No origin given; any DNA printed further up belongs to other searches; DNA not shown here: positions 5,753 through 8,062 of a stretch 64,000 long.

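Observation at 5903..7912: About 2-kb lower-GC segment carrying a single cytoplasmic 669-aa hypothetical protein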

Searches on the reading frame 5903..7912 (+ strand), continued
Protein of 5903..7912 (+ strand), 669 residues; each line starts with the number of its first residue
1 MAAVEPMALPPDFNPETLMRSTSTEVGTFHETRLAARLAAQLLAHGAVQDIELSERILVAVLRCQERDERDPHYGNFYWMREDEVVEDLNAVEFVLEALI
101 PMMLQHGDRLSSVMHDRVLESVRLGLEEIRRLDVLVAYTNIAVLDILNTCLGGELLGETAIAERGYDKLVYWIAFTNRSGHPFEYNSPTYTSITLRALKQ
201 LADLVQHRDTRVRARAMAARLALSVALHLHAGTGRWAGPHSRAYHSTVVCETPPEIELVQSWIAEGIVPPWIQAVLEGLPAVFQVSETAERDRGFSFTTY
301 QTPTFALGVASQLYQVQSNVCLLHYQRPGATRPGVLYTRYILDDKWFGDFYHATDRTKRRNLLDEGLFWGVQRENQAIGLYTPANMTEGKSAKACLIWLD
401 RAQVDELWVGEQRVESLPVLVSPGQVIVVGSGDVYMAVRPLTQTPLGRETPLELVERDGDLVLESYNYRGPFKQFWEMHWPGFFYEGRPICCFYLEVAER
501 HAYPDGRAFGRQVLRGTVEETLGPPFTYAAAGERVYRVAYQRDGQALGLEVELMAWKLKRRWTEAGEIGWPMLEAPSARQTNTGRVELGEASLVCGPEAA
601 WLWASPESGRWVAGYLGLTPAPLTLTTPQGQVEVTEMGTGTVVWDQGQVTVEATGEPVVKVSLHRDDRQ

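Call 37: find_encoding_contigs(protein=P0002, flank=10000, max_places=2)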
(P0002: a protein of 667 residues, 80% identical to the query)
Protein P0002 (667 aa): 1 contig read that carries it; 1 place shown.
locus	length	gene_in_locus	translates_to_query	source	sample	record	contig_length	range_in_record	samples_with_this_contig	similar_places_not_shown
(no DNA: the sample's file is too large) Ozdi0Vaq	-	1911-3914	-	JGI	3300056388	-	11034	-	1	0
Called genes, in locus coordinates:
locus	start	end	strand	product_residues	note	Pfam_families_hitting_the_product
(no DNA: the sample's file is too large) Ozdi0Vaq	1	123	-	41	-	?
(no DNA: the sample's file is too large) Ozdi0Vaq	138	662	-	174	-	PF04229:GrpB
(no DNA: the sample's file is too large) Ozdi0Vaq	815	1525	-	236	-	-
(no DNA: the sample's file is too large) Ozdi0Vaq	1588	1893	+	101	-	PF01050:MannoseP_isomer, PF02311:AraC_binding (weak), PF07883:Cupin_2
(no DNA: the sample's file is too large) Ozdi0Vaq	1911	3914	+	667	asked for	-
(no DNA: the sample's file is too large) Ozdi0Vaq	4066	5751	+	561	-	-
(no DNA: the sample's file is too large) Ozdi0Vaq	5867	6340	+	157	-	-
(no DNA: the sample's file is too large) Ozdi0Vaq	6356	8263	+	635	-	-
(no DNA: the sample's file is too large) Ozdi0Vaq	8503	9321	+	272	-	PF02899:Phage_int_SAM_1 (weak), PF00589:Phage_integrase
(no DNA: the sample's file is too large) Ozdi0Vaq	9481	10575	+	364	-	PF00953:Glycos_transf_4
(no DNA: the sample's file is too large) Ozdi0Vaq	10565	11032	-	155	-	?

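Call 38: find_encoding_contigs(protein=P0003, flank=10000, max_places=2)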
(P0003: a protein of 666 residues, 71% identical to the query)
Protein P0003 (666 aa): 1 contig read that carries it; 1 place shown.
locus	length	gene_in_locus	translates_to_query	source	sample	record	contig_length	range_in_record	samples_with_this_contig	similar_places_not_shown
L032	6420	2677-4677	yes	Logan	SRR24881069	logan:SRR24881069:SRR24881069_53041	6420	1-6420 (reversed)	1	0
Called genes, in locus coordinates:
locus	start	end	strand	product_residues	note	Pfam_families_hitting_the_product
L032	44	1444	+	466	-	PF02056:Glyco_hydro_4, PF11975:Glyco_hydro_4C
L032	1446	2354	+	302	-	-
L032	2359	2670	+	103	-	PF02311:AraC_binding (weak), PF07883:Cupin_2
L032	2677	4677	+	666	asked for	-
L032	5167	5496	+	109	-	PF03372:Exo_endo_phos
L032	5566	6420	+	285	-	?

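Call 55: search_protein_families(library=pfam, alignment_id=A1, max_evalue=5)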
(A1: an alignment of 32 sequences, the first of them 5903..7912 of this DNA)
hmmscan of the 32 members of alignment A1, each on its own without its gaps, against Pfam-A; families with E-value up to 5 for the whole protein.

A. member 1, window:5903-7912:+ (669 aa): 1 family
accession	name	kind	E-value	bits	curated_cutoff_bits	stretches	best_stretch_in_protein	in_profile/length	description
PF21041.3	XMAP215_CLASP_TOG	-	0.29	11.3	27.1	1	190-219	168-196/230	XMAP215/Dis1/CLASP, TOG domain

B. families by the number of members that match (of 32 scanned): 6 families
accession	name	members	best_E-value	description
PF10809.13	DUF2732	2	0.044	Protein of unknown function (DUF2732)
PF05122.18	SpdB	1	0.071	Mobile element transfer protein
PF13650.11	Asp_protease_2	1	0.091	Aspartyl protease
PF04674.17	Phi_1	1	0.14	Phosphate-induced protein 1 conserved region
PF21041.3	XMAP215_CLASP_TOG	1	0.29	XMAP215/Dis1/CLASP, TOG domain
PF20963.2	Acanthaporin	1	0.31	Acanthaporin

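Call 56: search_solved_structures(query=A1, max_evalue=10)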
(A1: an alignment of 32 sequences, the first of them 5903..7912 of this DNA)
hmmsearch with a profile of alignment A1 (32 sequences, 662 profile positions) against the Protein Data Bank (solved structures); distinct sequences matched with E-value up to 10: 0.

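Call 62: search_protein_families(library=pfam, alignment_id=A4, max_evalue=0.00001)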
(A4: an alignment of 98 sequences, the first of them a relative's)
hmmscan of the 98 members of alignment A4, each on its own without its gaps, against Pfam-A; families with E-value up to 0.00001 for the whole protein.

A. member 1, L001:5710-6507:- (265 aa): 1 family
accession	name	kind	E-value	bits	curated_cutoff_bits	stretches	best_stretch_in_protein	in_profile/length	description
PF05685.18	Uma2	-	1.4e-11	44.7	27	1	58-179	42-150/172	Putative restriction endonuclease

B. families by the number of members that match (of 98 scanned): 117 families (the first 25 are shown)
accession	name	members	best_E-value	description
PF02056.22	Glyco_hydro_4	4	6.1e-39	Family 4 glycosyl hydrolase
PF11975.13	Glyco_hydro_4C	4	2.2e-30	Family 4 glycosyl hydrolase C-terminal domain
PF00528.27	BPD_transp_1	4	6.5e-18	Binding-protein-dependent transport system inner membrane component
PF05685.18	Uma2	3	5e-28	Putative restriction endonuclease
PF08241.18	Methyltransf_11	3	2.7e-19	Methyltransferase domain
PF07883.17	Cupin_2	3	1e-18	Cupin domain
PF00580.27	UvrD-helicase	2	5.4e-91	UvrD/REP helicase N-terminal domain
PF13361.12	UvrD_C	2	3.2e-72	UvrD-like helicase C-terminal domain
PF00496.27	SBP_bac_5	2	1.3e-57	Bacterial extracellular solute-binding proteins, family 5 Middle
PF00664.28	ABC_membrane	2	2.5e-38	ABC transporter transmembrane region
PF13377.12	Peripla_BP_3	2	2.6e-36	Periplasmic binding protein-like domain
PF00005.33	ABC_tran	2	9.5e-36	ABC transporter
PF00532.27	Peripla_BP_1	2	1.5e-29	Periplasmic binding proteins and sugar binding domain of LacI family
PF01408.29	GFO_IDH_MocA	2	5.6e-28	Oxidoreductase family, NAD-binding Rossmann fold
PF13245.12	AAA_19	2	7.9e-24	AAA domain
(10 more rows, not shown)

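Call 63: search_protein_representatives(alignment_id=A1)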
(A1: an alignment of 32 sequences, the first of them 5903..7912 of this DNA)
Query: 32 sequences, 662 profile positions. Proteins with E-value up to 0.001 (for the whole library): 1908; up to 1e-10: 1312; up to 1e-30: 237. The best 150 are listed.
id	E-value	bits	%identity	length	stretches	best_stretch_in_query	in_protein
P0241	2.1e-243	825.7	-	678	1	6-654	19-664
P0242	4.9e-238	807.9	-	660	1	4-655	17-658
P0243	5.2e-232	788.0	-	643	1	18-654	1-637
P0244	2.1e-229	779.4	-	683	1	2-656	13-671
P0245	3.0e-224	762.4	-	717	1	6-655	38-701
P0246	7.3e-222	754.5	-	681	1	7-654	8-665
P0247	3.7e-221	752.2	-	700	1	3-657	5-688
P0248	2.6e-220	749.4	-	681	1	2-654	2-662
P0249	9.0e-215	731.1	-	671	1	4-654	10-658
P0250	3.9e-213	725.7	-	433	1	4-429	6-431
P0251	2.4e-209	713.2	-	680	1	3-656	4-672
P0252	4.3e-209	712.3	-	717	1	2-657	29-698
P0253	1.6e-202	690.6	-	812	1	22-657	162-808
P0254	9.4e-199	678.1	-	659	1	3-654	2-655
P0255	2.3e-197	673.5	-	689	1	30-655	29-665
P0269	1.2e-143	496.1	-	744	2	8-248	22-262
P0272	3.3e-138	478.1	-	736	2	275-651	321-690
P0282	3.6e-122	425.1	-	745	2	263-645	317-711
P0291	5.0e-104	365.1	-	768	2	7-249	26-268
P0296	5.9e-97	341.8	-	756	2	267-649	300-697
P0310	1.3e-80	287.8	-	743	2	27-250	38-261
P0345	2.2e-51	191.2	-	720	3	24-244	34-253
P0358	4.9e-46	173.5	-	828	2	364-649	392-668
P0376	3.9e-38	147.4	-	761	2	268-644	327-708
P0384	1.8e-36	141.9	-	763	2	10-245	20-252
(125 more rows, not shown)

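Call 64: search_protein_families(library=pfam, proteins=[P0269, P0272, P0282, P0291, P0296, P0310, P0345, P0358, P0376, P0384], max_evalue=0.01)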
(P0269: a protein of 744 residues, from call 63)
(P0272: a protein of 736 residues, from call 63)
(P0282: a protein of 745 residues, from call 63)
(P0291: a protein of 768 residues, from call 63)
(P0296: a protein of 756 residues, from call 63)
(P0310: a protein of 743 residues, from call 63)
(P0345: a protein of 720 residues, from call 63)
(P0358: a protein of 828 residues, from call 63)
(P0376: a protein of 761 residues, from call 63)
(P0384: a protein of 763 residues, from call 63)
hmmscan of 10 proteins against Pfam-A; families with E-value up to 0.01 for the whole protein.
P0269 (744 aa): 0 families

P0272 (736 aa): 0 families

P0282 (745 aa): 0 families

P0291 (768 aa): 0 families

P0296 (756 aa): 0 families

P0310 (743 aa): 0 families

P0345 (720 aa): 0 families

P0358 (828 aa): 0 families

P0376 (761 aa): 0 families

P0384 (763 aa): 0 families

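Call 70: find_homologous_proteins(query=L004:13106-14221:-, max_evalue=1e-30)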
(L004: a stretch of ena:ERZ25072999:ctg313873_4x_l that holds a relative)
Query L004:13106-14221:- (371 aa): 1291 proteins with E <= 1e-30 among 8000 candidates; the best 120 are listed.
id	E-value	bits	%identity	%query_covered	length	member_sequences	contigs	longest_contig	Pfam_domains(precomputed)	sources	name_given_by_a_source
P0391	5.9e-227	771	100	100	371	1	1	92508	PF00953.27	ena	-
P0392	1.9e-177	608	79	99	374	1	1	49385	PF00953.27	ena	-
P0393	4.8e-173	593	78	99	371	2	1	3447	PF00953.27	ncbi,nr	ncbi:MAG: undecaprenyl/decaprenyl-phosphate alpha-N-acetylglucosaminyl 1-phosphate transferase [Anae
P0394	8.9e-172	589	75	100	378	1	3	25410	PF00953.27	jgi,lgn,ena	-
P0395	3.4e-171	587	75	100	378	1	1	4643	PF00953.27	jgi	jgi:UDP-GlcNAc:undecaprenyl-phosphate GlcNAc-1-phosphate transferase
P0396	2.7e-170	584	76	100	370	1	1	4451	PF00953.27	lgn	-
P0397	3.2e-169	581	74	98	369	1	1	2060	PF00953.27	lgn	-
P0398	3.4e-166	571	73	99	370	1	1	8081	PF00953.27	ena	-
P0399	2.4e-165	568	75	99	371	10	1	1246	PF00953.27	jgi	jgi:UDP-GlcNAc:undecaprenyl-phosphate GlcNAc-1-phosphate transferase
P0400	3.6e-165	567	77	90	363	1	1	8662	PF00953.27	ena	-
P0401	4.5e-164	564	75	95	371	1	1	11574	PF00953.27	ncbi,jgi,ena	-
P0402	4.3e-163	561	74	98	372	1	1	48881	PF00953.27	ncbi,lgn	-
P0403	3.4e-158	544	72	96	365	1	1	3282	PF00953.27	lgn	-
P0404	4.5e-157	541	69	98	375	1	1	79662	PF00953.27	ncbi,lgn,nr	ncbi:MAG: undecaprenyl/decaprenyl-phosphate alpha-N-acetylglucosaminyl 1-phosphate transferase [Anae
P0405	2.6e-156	538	73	95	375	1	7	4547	PF00953.27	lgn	-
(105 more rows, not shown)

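Call 82: search_protein_families(library=ncbifam, proteins=[L019:9999-11399:+, L032:44-1444:+, L032:1446-2354:+, L032:2359-2670:+, L006:11473-12513:+, L021:5165-7759:+, L019:6293-7447:+], max_evalue=0.001)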
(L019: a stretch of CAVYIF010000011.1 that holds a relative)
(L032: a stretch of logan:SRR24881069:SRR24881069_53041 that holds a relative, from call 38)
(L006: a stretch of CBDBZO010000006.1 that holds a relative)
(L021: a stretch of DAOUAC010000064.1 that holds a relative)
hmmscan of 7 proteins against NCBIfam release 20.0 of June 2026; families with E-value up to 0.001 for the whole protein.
L019:9999-11399:+ (466 aa): 3 families
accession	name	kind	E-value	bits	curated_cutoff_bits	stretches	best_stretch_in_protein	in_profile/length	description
NF041089.1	alpha_gluc_AglA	equivalog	2.3e-127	425.7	650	1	5-435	1-462/464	alpha-glucosidase AglA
NF011657.0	PRK15076.1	subfamily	8.9e-55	186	486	2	5-225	3-232/432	alpha-galactosidase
NF005119.0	PRK06552.1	subfamily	0.00032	20.3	238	1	47-134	53-137/213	bifunctional 2-keto-4-hydroxyglutarate aldolase/2-keto-3-deoxy-6-phosphogluconate aldolase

L032:44-1444:+ (466 aa): 3 families
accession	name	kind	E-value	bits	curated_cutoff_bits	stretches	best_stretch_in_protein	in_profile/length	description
NF041089.1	alpha_gluc_AglA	equivalog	8.2e-136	453.5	650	1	5-440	1-463/464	alpha-glucosidase AglA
NF011657.0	PRK15076.1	subfamily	1.3e-55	188.8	486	2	4-225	2-227/432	alpha-galactosidase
NF004863.0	PRK06223.1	subfamily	5.6e-05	22.4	283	0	331-377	235-279/313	malate dehydrogenase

L032:1446-2354:+ (302 aa): 0 families

L032:2359-2670:+ (103 aa): 5 families
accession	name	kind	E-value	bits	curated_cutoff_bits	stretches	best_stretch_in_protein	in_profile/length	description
NF007408.0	PRK09943.1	equivalog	8.5e-07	28.7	211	1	3-95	85-177/185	HTH-type transcriptional regulator PuuR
NF008376.0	PRK11171.1-5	equivalog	1.2e-05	24.6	338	1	26-96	69-140/278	(S)-ureidoglycine aminohydrolase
NF008373.0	PRK11171.1-2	equivalog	0.0001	21.6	445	1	25-95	68-139/274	(S)-ureidoglycine aminohydrolase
NF040771.1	AAH_UGLYAH2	exception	0.00015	21.1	350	1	27-95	65-134/267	bifunctional allantoicase/(S)-ureidoglycine aminohydrolase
TIGR03214.2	ura-cupin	equivalog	0.00018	21.1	200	1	17-97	39-121/249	(S)-ureidoglycine aminohydrolase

L006:11473-12513:+ (346 aa): 9 families
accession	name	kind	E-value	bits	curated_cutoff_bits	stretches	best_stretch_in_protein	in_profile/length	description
NF040723.1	UDP-GlcNAcDh_Arch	equivalog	2e-29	103.1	450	1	6-153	1-145/302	UDP-N-acetylglucosamine 3-dehydrogenase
NF008607.0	PRK11579.1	subfamily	2.5e-29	102.4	330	1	3-193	2-191/346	oxidoreductase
TIGR04380.1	myo_inos_iolG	equivalog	6.8e-29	100.8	355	1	6-205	2-198/330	inositol 2-dehydrogenase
NF052479.1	LevoglcsnDh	equivalog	2.8e-20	72.4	650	1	36-193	40-204/386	levoglucosan dehydrogenase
NF007574.0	PRK10206.1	equivalog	9.8e-18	64.3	352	1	9-203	6-197/345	oxidoreductase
NF052679.1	InsChiInosDhIolG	equivalog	4e-16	59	540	1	6-155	3-154/343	bifunctional inositol 2-dehydrogenase/D-chiro-inositol 1-dehydrogenase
NF041392.1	XylDh_Gfo6_Halo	equivalog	5.7e-14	51.7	350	1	29-157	42-171/350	D-xylose 1-dehydrogenase Gfo6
NF058561.1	BT_2158_fam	equivalog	2.8e-13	49.3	750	1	25-150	51-178/487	glycoside 3-dehydrogenase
NF058563.1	BT_2159_fam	equivalog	2.1e-11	43.4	650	1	6-155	1-149/350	disaccharide 3-dehydrogenase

L021:5165-7759:+ (864 aa): 0 families

L019:6293-7447:+ (384 aa): 3 families
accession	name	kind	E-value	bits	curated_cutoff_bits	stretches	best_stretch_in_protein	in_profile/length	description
TIGR02800.1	propeller_TolB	equivalog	2e-11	43.5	343.15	1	342-372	280-310/418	Tol-Pal system beta propeller repeat protein TolB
NF002183.0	PRK01029.1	equivalog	0.00035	19.7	405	0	336-374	279-314/429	Tol-Pal system protein TolB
NF003124.0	PRK04043.1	equivalog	0.00052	18.9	428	0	25-78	268-316/419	Tol-Pal system protein TolB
